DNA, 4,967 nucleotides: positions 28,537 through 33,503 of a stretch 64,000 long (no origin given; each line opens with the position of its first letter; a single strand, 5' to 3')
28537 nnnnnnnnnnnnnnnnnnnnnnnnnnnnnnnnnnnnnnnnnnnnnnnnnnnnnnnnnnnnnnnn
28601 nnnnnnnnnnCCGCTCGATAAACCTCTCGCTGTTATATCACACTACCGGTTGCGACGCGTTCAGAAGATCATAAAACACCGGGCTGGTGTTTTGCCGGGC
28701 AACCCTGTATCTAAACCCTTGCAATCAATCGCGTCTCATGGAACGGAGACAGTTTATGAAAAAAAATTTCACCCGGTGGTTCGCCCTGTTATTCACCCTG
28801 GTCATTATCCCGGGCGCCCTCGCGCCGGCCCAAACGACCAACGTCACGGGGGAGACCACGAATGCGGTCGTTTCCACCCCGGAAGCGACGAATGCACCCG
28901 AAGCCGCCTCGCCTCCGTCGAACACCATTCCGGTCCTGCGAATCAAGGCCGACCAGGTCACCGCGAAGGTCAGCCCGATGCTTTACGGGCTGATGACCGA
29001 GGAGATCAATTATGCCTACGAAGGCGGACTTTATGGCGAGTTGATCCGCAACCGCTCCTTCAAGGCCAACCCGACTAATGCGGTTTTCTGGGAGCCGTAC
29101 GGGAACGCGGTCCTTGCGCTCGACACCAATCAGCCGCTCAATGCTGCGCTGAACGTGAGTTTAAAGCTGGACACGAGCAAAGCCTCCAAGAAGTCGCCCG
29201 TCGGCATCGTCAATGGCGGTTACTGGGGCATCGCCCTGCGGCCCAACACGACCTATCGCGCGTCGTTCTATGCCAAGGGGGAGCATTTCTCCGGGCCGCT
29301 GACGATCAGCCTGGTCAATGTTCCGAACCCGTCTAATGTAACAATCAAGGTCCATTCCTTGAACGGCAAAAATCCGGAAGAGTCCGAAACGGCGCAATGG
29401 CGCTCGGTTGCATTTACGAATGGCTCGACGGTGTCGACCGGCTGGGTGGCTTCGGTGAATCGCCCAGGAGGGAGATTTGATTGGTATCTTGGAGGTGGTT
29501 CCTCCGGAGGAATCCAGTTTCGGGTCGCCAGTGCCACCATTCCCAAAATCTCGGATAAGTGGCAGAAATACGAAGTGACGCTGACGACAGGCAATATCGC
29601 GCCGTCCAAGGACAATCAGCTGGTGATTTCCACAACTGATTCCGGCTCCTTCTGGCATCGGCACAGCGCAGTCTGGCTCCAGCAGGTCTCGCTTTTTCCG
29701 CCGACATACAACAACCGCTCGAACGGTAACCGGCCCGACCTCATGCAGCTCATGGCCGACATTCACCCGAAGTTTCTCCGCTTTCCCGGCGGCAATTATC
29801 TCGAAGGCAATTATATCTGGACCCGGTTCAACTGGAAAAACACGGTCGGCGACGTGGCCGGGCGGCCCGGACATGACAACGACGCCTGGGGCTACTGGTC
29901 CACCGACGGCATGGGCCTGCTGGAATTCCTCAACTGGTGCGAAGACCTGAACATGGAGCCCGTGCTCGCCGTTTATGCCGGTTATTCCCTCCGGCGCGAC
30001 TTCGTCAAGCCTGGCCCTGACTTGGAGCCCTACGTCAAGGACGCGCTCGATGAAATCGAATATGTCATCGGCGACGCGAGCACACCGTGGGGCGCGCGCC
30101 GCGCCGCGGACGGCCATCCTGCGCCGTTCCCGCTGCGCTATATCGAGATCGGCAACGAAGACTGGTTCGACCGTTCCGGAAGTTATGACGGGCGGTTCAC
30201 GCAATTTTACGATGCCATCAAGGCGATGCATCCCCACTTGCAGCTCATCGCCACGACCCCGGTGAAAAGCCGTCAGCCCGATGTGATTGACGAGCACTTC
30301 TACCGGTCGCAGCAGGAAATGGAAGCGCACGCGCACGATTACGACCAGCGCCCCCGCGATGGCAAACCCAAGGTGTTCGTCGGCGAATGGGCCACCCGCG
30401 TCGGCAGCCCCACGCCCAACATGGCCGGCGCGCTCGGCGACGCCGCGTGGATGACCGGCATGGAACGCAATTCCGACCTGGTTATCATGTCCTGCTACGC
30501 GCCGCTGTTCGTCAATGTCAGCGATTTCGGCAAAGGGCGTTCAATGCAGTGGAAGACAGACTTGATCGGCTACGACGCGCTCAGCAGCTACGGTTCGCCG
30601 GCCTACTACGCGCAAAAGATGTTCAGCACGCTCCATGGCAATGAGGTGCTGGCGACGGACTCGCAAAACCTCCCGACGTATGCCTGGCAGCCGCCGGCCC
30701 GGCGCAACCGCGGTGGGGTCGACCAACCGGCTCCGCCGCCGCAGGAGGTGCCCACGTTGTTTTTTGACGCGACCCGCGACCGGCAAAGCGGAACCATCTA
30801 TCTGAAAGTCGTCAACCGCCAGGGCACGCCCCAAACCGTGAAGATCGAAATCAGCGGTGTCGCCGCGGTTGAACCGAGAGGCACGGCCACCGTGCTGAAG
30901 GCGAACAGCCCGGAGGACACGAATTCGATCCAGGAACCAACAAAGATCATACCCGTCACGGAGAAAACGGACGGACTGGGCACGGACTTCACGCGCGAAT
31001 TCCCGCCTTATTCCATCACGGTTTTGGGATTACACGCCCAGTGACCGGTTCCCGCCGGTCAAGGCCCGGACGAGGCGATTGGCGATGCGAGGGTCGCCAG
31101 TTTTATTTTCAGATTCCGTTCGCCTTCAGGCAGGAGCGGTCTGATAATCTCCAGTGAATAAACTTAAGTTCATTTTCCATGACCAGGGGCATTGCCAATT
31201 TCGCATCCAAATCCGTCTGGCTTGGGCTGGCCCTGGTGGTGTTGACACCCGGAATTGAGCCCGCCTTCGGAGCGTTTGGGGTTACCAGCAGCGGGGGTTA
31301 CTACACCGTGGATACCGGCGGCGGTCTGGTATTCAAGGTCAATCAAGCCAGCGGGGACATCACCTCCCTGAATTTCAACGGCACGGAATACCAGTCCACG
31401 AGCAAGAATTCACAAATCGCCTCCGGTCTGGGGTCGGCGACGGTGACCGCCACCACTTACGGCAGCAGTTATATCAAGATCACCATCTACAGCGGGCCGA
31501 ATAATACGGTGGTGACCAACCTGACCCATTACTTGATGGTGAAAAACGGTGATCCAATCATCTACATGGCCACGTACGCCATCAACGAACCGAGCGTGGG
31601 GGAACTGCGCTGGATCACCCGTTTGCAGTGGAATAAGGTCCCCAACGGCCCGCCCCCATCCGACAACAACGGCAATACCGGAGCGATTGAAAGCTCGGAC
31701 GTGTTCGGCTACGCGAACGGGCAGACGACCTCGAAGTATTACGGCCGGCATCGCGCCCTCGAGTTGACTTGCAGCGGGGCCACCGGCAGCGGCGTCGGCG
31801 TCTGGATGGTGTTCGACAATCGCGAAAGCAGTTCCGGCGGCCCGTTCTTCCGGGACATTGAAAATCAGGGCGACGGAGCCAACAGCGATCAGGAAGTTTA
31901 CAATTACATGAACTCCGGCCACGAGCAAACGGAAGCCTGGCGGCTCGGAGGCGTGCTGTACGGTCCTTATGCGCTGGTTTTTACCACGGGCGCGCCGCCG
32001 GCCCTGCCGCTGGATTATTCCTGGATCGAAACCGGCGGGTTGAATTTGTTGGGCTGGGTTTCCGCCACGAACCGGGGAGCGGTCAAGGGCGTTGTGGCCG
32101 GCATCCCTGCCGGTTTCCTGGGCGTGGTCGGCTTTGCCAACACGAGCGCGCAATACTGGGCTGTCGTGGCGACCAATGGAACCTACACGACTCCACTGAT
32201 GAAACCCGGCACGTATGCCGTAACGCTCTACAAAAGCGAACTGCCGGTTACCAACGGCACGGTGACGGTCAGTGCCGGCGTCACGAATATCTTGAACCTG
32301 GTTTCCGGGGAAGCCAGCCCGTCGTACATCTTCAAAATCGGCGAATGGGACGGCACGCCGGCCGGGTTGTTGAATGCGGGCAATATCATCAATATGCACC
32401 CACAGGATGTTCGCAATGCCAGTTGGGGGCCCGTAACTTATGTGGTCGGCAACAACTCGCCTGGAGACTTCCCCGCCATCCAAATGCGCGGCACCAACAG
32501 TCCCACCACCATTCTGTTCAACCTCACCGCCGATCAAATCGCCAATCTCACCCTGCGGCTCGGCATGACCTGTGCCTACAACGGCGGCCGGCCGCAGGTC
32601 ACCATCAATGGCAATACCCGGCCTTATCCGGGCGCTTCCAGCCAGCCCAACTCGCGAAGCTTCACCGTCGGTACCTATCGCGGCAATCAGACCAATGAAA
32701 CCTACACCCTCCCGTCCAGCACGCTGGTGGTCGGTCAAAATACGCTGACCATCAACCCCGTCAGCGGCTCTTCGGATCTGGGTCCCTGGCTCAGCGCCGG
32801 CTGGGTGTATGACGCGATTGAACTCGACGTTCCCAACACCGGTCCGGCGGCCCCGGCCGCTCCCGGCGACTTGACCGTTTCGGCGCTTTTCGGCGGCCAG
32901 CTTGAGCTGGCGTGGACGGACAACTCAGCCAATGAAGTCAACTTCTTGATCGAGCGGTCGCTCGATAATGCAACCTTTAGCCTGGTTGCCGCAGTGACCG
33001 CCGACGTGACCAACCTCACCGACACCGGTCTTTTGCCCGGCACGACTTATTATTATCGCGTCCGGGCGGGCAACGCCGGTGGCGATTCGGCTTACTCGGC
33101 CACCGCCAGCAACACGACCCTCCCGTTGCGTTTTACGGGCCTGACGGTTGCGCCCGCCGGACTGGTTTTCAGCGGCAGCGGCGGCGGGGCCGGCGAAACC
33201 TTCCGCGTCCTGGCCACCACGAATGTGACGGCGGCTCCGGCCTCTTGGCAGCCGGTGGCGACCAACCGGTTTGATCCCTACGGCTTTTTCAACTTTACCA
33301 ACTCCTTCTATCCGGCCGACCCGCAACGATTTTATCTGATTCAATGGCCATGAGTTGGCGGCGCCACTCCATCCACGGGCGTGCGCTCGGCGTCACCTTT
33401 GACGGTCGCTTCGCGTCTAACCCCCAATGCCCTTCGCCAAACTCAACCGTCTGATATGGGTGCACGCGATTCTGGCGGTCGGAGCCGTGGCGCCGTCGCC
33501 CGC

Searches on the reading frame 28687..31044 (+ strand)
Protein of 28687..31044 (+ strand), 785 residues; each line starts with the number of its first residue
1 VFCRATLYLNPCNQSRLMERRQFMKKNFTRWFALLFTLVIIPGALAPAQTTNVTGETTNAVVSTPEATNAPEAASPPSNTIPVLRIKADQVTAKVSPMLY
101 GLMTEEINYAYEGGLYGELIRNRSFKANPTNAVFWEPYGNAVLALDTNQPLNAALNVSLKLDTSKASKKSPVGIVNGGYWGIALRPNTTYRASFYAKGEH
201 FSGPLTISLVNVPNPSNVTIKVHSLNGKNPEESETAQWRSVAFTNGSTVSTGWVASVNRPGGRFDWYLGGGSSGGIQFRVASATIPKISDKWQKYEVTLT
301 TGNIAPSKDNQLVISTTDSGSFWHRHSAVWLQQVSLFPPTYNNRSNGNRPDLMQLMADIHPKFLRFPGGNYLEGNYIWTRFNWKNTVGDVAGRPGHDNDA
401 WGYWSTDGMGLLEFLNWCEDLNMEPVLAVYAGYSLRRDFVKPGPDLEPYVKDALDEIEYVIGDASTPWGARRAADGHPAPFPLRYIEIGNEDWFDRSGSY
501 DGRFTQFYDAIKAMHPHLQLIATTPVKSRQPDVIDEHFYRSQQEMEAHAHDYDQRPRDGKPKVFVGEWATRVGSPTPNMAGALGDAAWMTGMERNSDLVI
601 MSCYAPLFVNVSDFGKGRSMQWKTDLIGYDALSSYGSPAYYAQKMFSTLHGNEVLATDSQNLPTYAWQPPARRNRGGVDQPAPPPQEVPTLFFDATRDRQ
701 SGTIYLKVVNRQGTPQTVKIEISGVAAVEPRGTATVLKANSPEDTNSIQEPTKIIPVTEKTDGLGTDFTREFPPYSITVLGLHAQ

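Call 64: search_protein_families(library=pfam, proteins=[window:28687-31044:+], max_evalue=0.00001)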
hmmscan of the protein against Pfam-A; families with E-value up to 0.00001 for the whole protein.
window:28687-31044:+ (785 aa): 2 families
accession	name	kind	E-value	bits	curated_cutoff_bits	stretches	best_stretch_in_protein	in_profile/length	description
PF22848.2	ASD1_dom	-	5.6e-33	114.9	22.2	1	354-569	1-239/239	Alpha-L-arabinofuranosidase 1 domain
PF06964.18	Alpha-L-AF_C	-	5.3e-28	98.8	27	1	566-776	1-165/165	Alpha-L-arabinofuranosidase C-terminal domain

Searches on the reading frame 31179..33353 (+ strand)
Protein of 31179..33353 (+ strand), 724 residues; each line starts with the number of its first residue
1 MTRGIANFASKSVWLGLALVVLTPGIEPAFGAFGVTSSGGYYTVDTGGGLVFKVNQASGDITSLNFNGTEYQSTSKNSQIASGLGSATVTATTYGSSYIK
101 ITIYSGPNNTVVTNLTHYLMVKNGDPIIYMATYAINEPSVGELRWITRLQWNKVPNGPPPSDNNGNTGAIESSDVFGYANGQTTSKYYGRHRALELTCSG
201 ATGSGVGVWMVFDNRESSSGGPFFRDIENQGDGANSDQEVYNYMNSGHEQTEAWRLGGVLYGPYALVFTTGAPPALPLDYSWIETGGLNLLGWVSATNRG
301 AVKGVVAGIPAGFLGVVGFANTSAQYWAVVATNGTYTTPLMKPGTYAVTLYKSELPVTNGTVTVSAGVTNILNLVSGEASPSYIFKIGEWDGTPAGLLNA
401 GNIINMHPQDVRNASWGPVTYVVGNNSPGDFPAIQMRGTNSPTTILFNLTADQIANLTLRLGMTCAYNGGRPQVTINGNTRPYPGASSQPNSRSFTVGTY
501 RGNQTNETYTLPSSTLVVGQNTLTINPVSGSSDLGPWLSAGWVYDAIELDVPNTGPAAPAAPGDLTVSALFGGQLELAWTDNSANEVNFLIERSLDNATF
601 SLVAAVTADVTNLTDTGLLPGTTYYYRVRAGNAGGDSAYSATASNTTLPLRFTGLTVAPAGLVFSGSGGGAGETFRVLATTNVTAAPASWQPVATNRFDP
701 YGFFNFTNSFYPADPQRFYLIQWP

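Call 65: search_protein_families(library=pfam, proteins=[window:31179-33353:+], max_evalue=0.00001)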
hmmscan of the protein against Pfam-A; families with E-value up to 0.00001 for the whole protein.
window:31179-33353:+ (724 aa): 4 families
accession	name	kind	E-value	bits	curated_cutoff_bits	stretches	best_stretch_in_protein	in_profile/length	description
PF09284.16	RhgB_N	-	2.5e-89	299.6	27.2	1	33-287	1-248/251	Rhamnogalacturonan lyase B, N-terminal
PF14683.12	CBM-like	-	2.2e-36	125.6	27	1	384-549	2-160/160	Polysaccharide lyase family 4, domain III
PF14686.12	fn3_3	-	3.4e-16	59.2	24.4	1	299-369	2-72/75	Polysaccharide lyase family 4, domain II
PF00041.27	fn3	-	2.1e-07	31.5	25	1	561-643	2-81/84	Fibronectin type III domain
